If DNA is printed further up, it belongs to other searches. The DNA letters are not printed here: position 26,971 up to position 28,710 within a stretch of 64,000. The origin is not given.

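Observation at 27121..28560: HAD-phosphatase::ThiD fusion protein in the thiamine cassette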

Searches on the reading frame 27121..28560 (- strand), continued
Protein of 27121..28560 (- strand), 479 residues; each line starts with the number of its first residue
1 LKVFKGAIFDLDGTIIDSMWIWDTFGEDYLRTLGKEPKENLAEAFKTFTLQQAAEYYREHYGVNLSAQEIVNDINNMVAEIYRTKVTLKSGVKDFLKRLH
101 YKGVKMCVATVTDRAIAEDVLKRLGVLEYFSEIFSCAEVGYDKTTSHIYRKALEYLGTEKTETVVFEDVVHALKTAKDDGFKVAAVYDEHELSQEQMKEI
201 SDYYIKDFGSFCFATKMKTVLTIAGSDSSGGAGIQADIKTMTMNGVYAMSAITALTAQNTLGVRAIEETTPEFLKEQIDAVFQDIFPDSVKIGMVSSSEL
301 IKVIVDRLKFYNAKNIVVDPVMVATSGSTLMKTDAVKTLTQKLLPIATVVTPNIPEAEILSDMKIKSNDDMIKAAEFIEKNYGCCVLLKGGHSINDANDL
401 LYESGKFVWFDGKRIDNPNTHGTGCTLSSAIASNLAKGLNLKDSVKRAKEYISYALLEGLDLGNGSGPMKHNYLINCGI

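Call 13: find_homologous_proteins(query=window:27121-28560:-, max_evalue=1e-10)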
Query window:27121-28560:- (479 aa): 8000 proteins with E <= 1e-10 among 8000 candidates; the best 120 are listed.
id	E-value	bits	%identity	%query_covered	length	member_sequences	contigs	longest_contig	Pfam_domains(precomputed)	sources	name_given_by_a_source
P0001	0.0e+0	1063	100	100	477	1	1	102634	PF13419.13,PF08543.18,PF01256.23,PF00702.33,PF03031.25,PF00294.30,PF12710.14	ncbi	-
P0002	7.7e-271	916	86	99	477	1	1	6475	PF13419.13,PF08543.18,PF00702.33,PF00294.30,PF12710.14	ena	-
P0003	2.1e-260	882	82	98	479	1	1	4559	PF13419.13,PF08543.18,PF01256.23,PF00702.33,PF03031.25,PF00294.30,PF12710.14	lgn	-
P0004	9.1e-260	880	83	99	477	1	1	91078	PF13419.13,PF08543.18,PF00702.33,PF00294.30,PF12710.14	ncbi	-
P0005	3.4e-258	875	82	100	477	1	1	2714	PF13419.13,PF08543.18,PF00702.33,PF12710.14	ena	-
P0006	5.1e-258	874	82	99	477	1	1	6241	PF13419.13,PF08543.18,PF00702.33,PF00294.30,PF12710.14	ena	-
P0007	2.4e-257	872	82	100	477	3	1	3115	PF13419.13,PF08543.18,PF01256.23,PF00702.33,PF03031.25,PF00294.30,PF12710.14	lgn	-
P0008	3.0e-257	872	81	99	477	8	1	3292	PF13419.13,PF08543.18,PF00702.33,PF03031.25,PF00294.30,PF12710.14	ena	-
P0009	4.6e-257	871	82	100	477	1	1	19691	PF13419.13,PF08543.18,PF00702.33,PF00294.30,PF12710.14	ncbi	-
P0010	2.0e-256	869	82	100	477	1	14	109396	PF13419.13,PF08543.18,PF01256.23,PF00702.33,PF00294.30,PF12710.14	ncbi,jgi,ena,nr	ncbi:MAG: bifunctional hydroxymethylpyrimidine kinase/phosphomethylpyrimidine kinase [Ruminococcacea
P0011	4.0e-256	868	81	100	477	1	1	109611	PF13419.13,PF08543.18,PF00702.33,PF03031.25,PF00294.30,PF12710.14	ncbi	-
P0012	1.5e-255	866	81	100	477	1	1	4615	PF13419.13,PF08543.18,PF00702.33,PF03031.25,PF00294.30,PF12710.14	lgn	-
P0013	1.5e-255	866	81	100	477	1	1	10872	PF13419.13,PF08543.18,PF00702.33,PF00294.30,PF12710.14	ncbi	-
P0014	1.9e-255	866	81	99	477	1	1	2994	PF13419.13,PF08543.18,PF00702.33,PF00294.30,PF12710.14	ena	-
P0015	3.7e-255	865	81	100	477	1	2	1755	PF13419.13,PF08543.18,PF00702.33,PF00294.30,PF12710.14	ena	-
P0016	4.0e-255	865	81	100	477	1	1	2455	PF13419.13,PF08543.18,PF00702.33,PF00294.30,PF12710.14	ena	-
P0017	5.8e-255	864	82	99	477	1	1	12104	PF13419.13,PF08543.18,PF01256.23,PF00702.33,PF03031.25,PF00294.30,PF12710.14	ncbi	-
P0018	2.2e-254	862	81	100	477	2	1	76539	PF13419.13,PF08543.18,PF00702.33,PF03031.25,PF00294.30,PF12710.14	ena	-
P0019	2.9e-254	862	80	99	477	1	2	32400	PF13419.13,PF08543.18,PF00702.33,PF00294.30,PF12710.14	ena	-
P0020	5.8e-254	861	81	99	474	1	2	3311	PF13419.13,PF08543.18,PF00702.33,PF00294.30,PF12710.14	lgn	-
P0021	1.0e-253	860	79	100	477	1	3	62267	PF13419.13,PF08543.18,PF00702.33,PF03031.25,PF12710.14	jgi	-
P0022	1.5e-253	859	81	100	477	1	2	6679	PF13419.13,PF08543.18,PF00702.33,PF03031.25,PF00294.30,PF12710.14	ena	-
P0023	1.8e-253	859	81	98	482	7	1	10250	PF13419.13,PF08543.18,PF00702.33,PF03031.25,PF00294.30,PF12710.14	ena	-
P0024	2.5e-253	859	81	100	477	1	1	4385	PF13419.13,PF08543.18,PF00702.33,PF03031.25,PF00294.30,PF12710.14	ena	-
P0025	2.9e-253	858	81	99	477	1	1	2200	PF13419.13,PF08543.18,PF00702.33,PF00294.30,PF12710.14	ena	-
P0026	3.8e-253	858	81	99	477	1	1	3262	PF13419.13,PF08543.18,PF00702.33,PF00294.30,PF12710.14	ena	-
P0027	6.2e-253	857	80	99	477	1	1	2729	PF13419.13,PF08543.18,PF00702.33,PF00294.30,PF12710.14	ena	-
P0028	7.8e-253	857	79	100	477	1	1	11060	PF13419.13,PF08543.18,PF00702.33,PF03031.25,PF00294.30,PF12710.14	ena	-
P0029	9.5e-253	857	80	100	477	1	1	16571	PF13419.13,PF08543.18,PF00702.33,PF03031.25,PF00294.30,PF12710.14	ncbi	-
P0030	1.2e-252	856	80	100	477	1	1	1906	PF13419.13,PF08543.18,PF00702.33,PF03031.25,PF00294.30,PF12710.14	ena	-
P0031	1.5e-252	856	80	100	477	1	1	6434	PF13419.13,PF08543.18,PF00702.33,PF03031.25,PF00294.30,PF12710.14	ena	-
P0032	1.9e-252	856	82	98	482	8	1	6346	PF13419.13,PF08543.18,PF00702.33,PF00294.30,PF12710.14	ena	-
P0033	2.3e-252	855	81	99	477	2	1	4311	PF13419.13,PF08543.18,PF00702.33,PF03031.25,PF00294.30,PF12710.14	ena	-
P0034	2.6e-252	855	80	99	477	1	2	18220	PF13419.13,PF08543.18,PF00702.33,PF03031.25,PF00294.30,PF12710.14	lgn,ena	-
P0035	3.4e-252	855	80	99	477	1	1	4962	PF13419.13,PF08543.18,PF00702.33,PF03031.25,PF00294.30,PF12710.14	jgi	jgi:hydroxymethylpyrimidine kinase/phosphomethylpyrimidine kinase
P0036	1.2e-251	853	80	99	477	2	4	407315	PF13419.13,PF08543.18,PF01256.23,PF00702.33,PF03031.25,PF00294.30,PF12710.14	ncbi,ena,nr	ncbi:MAG: bifunctional hydroxymethylpyrimidine kinase/phosphomethylpyrimidine kinase [Clostridia bac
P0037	1.4e-251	853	80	100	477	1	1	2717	PF13419.13,PF08543.18,PF00702.33,PF03031.25,PF00294.30,PF12710.14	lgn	-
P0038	1.6e-251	853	80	99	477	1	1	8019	PF13419.13,PF08543.18,PF00702.33,PF03031.25,PF00294.30,PF12710.14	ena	-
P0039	2.6e-251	852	80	99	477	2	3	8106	PF13419.13,PF08543.18,PF00702.33,PF03031.25,PF00294.30,PF12710.14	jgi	-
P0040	5.2e-251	851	81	98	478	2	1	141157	PF13419.13,PF08543.18,PF00702.33,PF03031.25,PF00294.30,PF12710.14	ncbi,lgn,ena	-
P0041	5.6e-251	851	80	99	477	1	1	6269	PF13419.13,PF08543.18,PF00702.33,PF00294.30,PF12710.14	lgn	-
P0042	5.6e-251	851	80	100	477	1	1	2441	PF13419.13,PF08543.18,PF00702.33,PF00294.30,PF12710.14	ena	-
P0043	6.1e-251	851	79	100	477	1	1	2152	PF13419.13,PF08543.18,PF00702.33,PF03031.25,PF00294.30,PF12710.14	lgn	-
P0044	6.1e-251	851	80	100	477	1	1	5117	PF13419.13,PF08543.18,PF01256.23,PF00702.33,PF00294.30,PF12710.14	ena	-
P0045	6.1e-251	851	79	99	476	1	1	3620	PF13419.13,PF08543.18,PF00702.33,PF00294.30,PF12710.14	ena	-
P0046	6.2e-251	851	80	99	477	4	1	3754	PF13419.13,PF08543.18,PF00702.33,PF00294.30,PF12710.14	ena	-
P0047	6.6e-251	851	81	98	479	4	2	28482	PF13419.13,PF08543.18,PF00702.33,PF03031.25,PF00294.30,PF12710.14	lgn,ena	-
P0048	6.9e-251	851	79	99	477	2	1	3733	PF13419.13,PF08543.18,PF00702.33,PF00294.30,PF12710.14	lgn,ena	-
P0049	8.8e-251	850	80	100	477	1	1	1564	PF13419.13,PF08543.18,PF00702.33,PF03031.25,PF00294.30,PF12710.14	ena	-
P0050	9.1e-251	850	79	99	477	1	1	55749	PF13419.13,PF08543.18,PF00702.33,PF03031.25,PF12710.14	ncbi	-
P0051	9.8e-251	850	80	100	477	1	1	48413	PF13419.13,PF08543.18,PF00702.33,PF00294.30,PF12710.14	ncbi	-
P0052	1.2e-250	850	80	99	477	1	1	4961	PF13419.13,PF08543.18,PF00702.33,PF03031.25,PF00294.30,PF12710.14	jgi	jgi:hydroxymethylpyrimidine kinase/phosphomethylpyrimidine kinase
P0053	1.2e-250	850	79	99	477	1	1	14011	PF13419.13,PF08543.18,PF00702.33,PF00294.30,PF12710.14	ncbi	-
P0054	1.8e-250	849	79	99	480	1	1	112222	PF13419.13,PF08543.18,PF00702.33,PF03031.25,PF00294.30,PF12710.14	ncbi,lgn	-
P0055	2.0e-250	849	80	100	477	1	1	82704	PF13419.13,PF08543.18,PF00702.33,PF03031.25,PF00294.30,PF12710.14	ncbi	-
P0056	2.0e-250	849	79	99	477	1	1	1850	PF13419.13,PF08543.18,PF00702.33,PF03031.25,PF00294.30,PF12710.14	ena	-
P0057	2.0e-250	849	79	99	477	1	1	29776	PF13419.13,PF08543.18,PF00702.33,PF03031.25,PF00294.30,PF12710.14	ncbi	-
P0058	2.3e-250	849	79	99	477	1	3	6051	PF13419.13,PF08543.18,PF00702.33,PF03031.25,PF00294.30,PF12710.14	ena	-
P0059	2.4e-250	849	80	100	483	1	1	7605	PF13419.13,PF08543.18,PF00702.33,PF00294.30,PF12710.14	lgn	-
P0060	3.6e-250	848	79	99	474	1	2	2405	PF13419.13,PF08543.18,PF00702.33,PF03031.25,PF00294.30,PF12710.14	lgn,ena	-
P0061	3.6e-250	848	81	98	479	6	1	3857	PF13419.13,PF08543.18,PF00702.33,PF03031.25,PF00294.30,PF12710.14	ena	-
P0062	4.8e-250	848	79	99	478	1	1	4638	PF13419.13,PF08543.18,PF00702.33,PF00294.30,PF12710.14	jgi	-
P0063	6.0e-250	848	79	98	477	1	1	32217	PF13419.13,PF08543.18,PF00702.33,PF00294.30,PF12710.14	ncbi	-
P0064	8.2e-250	847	79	100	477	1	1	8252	PF13419.13,PF08543.18,PF01256.23,PF00702.33,PF00294.30,PF12710.14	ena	-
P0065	9.4e-250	847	79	100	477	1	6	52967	PF13419.13,PF08543.18,PF00702.33,PF03031.25,PF00294.30,PF12710.14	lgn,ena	-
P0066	1.6e-249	846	79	99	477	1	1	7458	PF13419.13,PF08543.18,PF00702.33,PF03031.25,PF00294.30,PF12710.14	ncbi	-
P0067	2.9e-249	845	79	100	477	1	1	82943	PF13419.13,PF08543.18,PF00702.33,PF03031.25,PF00294.30,PF12710.14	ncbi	-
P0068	2.9e-249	845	79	100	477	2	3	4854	PF13419.13,PF08543.18,PF00702.33,PF03031.25,PF00294.30,PF12710.14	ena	-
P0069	4.1e-249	845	79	100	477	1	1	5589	PF13419.13,PF08543.18,PF00702.33,PF03031.25,PF00294.30,PF12710.14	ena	-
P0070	5.5e-249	844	78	100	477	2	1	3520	PF13419.13,PF08543.18,PF01256.23,PF00702.33,PF03031.25,PF00294.30,PF12710.14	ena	-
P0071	6.2e-249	844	79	100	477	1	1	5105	PF13419.13,PF08543.18,PF00702.33,PF03031.25,PF00294.30,PF12710.14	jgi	jgi:hydroxymethylpyrimidine kinase/phosphomethylpyrimidine kinase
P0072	6.2e-249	844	78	99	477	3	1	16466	PF13419.13,PF08543.18,PF00702.33,PF00294.30,PF12710.14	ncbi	-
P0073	8.0e-249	844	79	99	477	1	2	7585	PF13419.13,PF08543.18,PF00702.33,PF00294.30,PF12710.14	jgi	-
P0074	8.8e-249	844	79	100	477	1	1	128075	PF13419.13,PF08543.18,PF00702.33,PF03031.25,PF00294.30,PF12710.14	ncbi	-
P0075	1.0e-248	843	79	100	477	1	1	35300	PF13419.13,PF08543.18,PF00702.33,PF00294.30,PF12710.14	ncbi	-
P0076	1.6e-248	843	78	99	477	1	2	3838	PF13419.13,PF08543.18,PF00702.33,PF00294.30,PF12710.14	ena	-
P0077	1.6e-248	843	78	100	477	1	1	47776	PF13419.13,PF08543.18,PF00702.33,PF00294.30,PF12710.14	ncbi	-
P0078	2.0e-248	843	80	98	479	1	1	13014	PF13419.13,PF08543.18,PF00702.33,PF03031.25,PF00294.30,PF12710.14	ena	-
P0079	2.2e-248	842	81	99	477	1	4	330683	PF13419.13,PF08543.18,PF00702.33,PF00294.30,PF12710.14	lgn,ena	-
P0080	3.1e-248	842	79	99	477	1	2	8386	PF13419.13,PF08543.18,PF01256.23,PF00702.33,PF03031.25,PF00294.30,PF12710.14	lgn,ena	-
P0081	5.7e-248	841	79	100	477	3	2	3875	PF13419.13,PF08543.18,PF00702.33,PF03031.25,PF00294.30,PF12710.14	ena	-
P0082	1.0e-247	840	78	100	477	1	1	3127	PF13419.13,PF08543.18,PF00702.33,PF00294.30,PF12710.14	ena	-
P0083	1.1e-247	840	79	100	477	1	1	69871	PF13419.13,PF08543.18,PF00702.33,PF00294.30,PF12710.14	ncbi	-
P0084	1.2e-247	840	79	99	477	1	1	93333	PF13419.13,PF08543.18,PF00702.33,PF03031.25,PF00294.30,PF12710.14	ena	-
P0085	1.2e-247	840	78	100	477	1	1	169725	PF13419.13,PF08543.18,PF00702.33,PF03031.25,PF00294.30,PF12710.14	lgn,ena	-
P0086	1.6e-247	839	79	99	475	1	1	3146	PF13419.13,PF08543.18,PF01256.23,PF00702.33,PF03031.25,PF00294.30,PF12710.14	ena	-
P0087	1.7e-247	839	80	99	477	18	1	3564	PF13419.13,PF08543.18,PF00702.33,PF03031.25,PF00294.30,PF12710.14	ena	-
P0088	5.1e-247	838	80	99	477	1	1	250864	PF13419.13,PF08543.18,PF00702.33,PF00294.30,PF12710.14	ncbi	-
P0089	7.2e-247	837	78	100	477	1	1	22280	PF13419.13,PF08543.18,PF00702.33,PF00294.30,PF12710.14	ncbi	-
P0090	1.5e-246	836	79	99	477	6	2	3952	PF13419.13,PF08543.18,PF00702.33,PF03031.25,PF00294.30,PF12710.14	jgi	-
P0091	2.3e-246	836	78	99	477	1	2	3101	PF13419.13,PF08543.18,PF00702.33,PF00294.30,PF12710.14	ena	-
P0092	2.7e-246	835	79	99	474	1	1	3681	PF13419.13,PF08543.18,PF00702.33,PF00294.30,PF12710.14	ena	-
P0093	3.2e-246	835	78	100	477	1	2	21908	PF13419.13,PF08543.18,PF00702.33,PF00294.30,PF12710.14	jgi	-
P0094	3.3e-246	835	79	100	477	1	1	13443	PF13419.13,PF08543.18,PF00702.33,PF03031.25,PF00294.30,PF12710.14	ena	-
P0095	4.4e-246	835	78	99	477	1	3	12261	PF13419.13,PF08543.18,PF00702.33,PF03031.25,PF00294.30,PF12710.14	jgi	-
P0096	5.3e-246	835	78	100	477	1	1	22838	PF13419.13,PF08543.18,PF00702.33,PF03031.25,PF00294.30,PF12710.14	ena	-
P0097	5.5e-246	834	77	99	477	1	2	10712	PF13419.13,PF08543.18,PF00702.33,PF03031.25,PF00294.30,PF12710.14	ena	-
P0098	6.6e-246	834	79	99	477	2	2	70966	PF13419.13,PF08543.18,PF00702.33,PF03031.25,PF00294.30,PF12710.14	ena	-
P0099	7.9e-246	834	79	99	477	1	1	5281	PF13419.13,PF08543.18,PF00702.33,PF03031.25,PF00294.30,PF12710.14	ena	-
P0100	8.4e-246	834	81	98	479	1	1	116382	PF13419.13,PF08543.18,PF00702.33,PF00294.30,PF12710.14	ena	-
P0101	8.7e-246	834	78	100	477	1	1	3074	PF13419.13,PF08543.18,PF00702.33,PF00294.30,PF12710.14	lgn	-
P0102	9.8e-246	834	78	98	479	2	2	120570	PF13419.13,PF08543.18,PF00702.33,PF03031.25,PF00294.30,PF12710.14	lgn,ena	-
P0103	1.1e-245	833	77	100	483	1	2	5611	PF13419.13,PF08543.18,PF00702.33,PF03031.25,PF00294.30,PF12710.14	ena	-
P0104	4.1e-245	832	79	98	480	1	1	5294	PF13419.13,PF08543.18,PF00702.33,PF00294.30,PF12710.14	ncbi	-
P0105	8.1e-245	831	77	100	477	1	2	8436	PF13419.13,PF08543.18,PF00702.33,PF00294.30,PF12710.14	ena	-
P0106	1.8e-244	829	78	99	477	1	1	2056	PF13419.13,PF08543.18,PF00702.33,PF03031.25,PF00294.30,PF12710.14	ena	-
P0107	3.5e-244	828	76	99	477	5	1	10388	PF13419.13,PF08543.18,PF00702.33,PF00294.30,PF12710.14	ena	-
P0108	3.8e-244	828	79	98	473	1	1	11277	PF13419.13,PF08543.18,PF00702.33,PF03031.25,PF00294.30,PF12710.14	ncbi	-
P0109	7.0e-244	828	78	100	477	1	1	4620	PF13419.13,PF08543.18,PF00702.33,PF03031.25,PF00294.30,PF12710.14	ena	-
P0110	7.5e-244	827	78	98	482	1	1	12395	PF13419.13,PF08543.18,PF01256.23,PF00702.33,PF00294.30,PF12710.14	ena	-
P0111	1.3e-243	827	77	100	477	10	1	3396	PF13419.13,PF08543.18,PF00702.33,PF00294.30,PF12710.14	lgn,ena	-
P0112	1.3e-243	827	78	99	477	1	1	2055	PF13419.13,PF08543.18,PF00702.33,PF03031.25,PF00294.30,PF12710.14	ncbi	-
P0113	1.4e-243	826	78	98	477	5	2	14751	PF13419.13,PF08543.18,PF00702.33,PF00294.30,PF12710.14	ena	-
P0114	2.4e-243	826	78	99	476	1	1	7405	PF13419.13,PF08543.18,PF00702.33,PF03031.25,PF00294.30,PF12710.14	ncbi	-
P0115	2.7e-243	826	78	99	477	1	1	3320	PF13419.13,PF08543.18,PF00702.33,PF03031.25,PF00294.30,PF12710.14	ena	-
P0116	4.1e-243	825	77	99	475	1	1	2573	PF13419.13,PF08543.18,PF00702.33,PF00294.30,PF12710.14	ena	-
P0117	1.2e-242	823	77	100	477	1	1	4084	PF13419.13,PF08543.18,PF00702.33,PF03031.25,PF00294.30,PF12710.14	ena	-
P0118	1.3e-242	823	77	100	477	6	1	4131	PF13419.13,PF08543.18,PF00702.33,PF00294.30,PF12710.14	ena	-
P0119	1.7e-242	823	79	98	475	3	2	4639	PF13419.13,PF08543.18,PF00702.33,PF03031.25,PF00294.30,PF12710.14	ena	-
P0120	1.9e-242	823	78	99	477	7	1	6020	PF13419.13,PF08543.18,PF00702.33,PF03031.25,PF00294.30,PF12710.14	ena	-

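Call 17: find_encoding_contigs(protein=P0001, flank=10000, max_places=3)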
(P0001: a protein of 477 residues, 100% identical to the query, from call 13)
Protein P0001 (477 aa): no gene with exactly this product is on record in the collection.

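Call 21: search_solved_structures(query=window:27121-28560:-, max_evalue=0.00001)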
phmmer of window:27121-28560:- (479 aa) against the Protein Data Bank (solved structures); distinct sequences matched with E-value up to 0.00001: 21.
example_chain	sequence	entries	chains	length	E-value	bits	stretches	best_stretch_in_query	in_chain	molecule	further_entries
7l07_A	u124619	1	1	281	6e-76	259.1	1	217-472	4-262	Ancestral Protein AncC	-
4jjp_A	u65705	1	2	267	1.4e-75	257.9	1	220-473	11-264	Phosphomethylpyrimidine kinase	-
7r8y_A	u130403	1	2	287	1.3e-73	251.4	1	216-472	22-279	Phosphomethylpyrimidine Kinase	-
8g1h_A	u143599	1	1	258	8.8e-59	202.5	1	217-471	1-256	Phosphomethylpyrimidine Kinase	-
7r8z_A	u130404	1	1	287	1e-58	202.3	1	216-472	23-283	Phosphomethylpyrimidine Kinase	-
1ub0_A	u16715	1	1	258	7.4e-57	196.2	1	217-471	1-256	Phosphomethylpyrimidine Kinase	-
1jxh_A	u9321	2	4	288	2e-56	194.8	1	219-472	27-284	PHOSPHOMETHYLPYRIMIDINE KINASE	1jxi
3rm5_A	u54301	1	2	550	3.1e-50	174.4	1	215-476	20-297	Hydroxymethylpyrimidine/phosphomethylpyrimidine kinase THI20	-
2i5b_A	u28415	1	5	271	4.7e-49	170.5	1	217-474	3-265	Phosphomethylpyrimidine kinase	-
4c5j_A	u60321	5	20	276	5.5e-38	134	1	217-472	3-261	PHOSPHOMETHYLPYRIMIDINE KINASE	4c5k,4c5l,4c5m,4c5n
4yl5_A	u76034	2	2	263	8.4e-32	113.6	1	218-453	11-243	Putative phosphomethylpyrimidine kinase | Putative hydroxymethylpyrimidine kinase/phosphomethylpyrimidine kinase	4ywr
7ocn_A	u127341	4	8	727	4.7e-15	58.4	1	4-206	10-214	HAD hydrolase, family IA, variant 3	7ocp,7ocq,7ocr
7oct_A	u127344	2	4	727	4.7e-15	58.4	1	4-206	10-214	HAD hydrolase, family IA, variant 3 | Mannitol-1-phosphate dehydrogenase/phosphatase MtlD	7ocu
7ocs_A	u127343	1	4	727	6.1e-14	54.7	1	4-206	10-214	HAD hydrolase, family IA, variant 3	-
3kbb_A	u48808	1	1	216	6.3e-08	34.9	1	6-182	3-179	Phosphorylated carbohydrates phosphatase TM_1254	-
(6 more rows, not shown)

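Call 22: list_cluster_members(proteins=[P0001, P0010, P0036, P0004])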
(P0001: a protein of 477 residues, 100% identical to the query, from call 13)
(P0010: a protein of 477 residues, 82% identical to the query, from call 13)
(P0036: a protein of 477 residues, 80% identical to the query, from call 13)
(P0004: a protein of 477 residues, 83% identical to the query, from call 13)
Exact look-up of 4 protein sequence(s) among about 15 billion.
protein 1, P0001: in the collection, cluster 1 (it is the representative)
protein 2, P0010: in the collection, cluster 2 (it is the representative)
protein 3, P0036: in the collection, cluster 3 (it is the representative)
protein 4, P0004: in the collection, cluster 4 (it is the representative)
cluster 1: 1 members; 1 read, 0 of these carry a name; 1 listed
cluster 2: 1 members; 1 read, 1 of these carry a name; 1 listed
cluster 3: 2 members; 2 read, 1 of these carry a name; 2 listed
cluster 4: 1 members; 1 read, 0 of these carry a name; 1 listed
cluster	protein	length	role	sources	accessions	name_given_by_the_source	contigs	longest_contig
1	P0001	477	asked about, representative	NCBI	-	-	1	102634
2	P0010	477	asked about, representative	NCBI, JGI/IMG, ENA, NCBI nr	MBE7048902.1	MAG: bifunctional hydroxymethylpyrimidine kinase/phosphomethylpyrimidine kinase ... | bifunctional hydroxymethylpyrimidine kinase/phosphomethylpyrimidine kinase ...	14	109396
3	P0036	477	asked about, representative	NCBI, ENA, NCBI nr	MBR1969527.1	MAG: bifunctional hydroxymethylpyrimidine kinase/phosphomethylpyrimidine kinase ... | bifunctional hydroxymethylpyrimidine kinase/phosphomethylpyrimidine kinase [Clostridia ...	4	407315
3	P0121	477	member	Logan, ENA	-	-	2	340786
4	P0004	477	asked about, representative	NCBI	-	-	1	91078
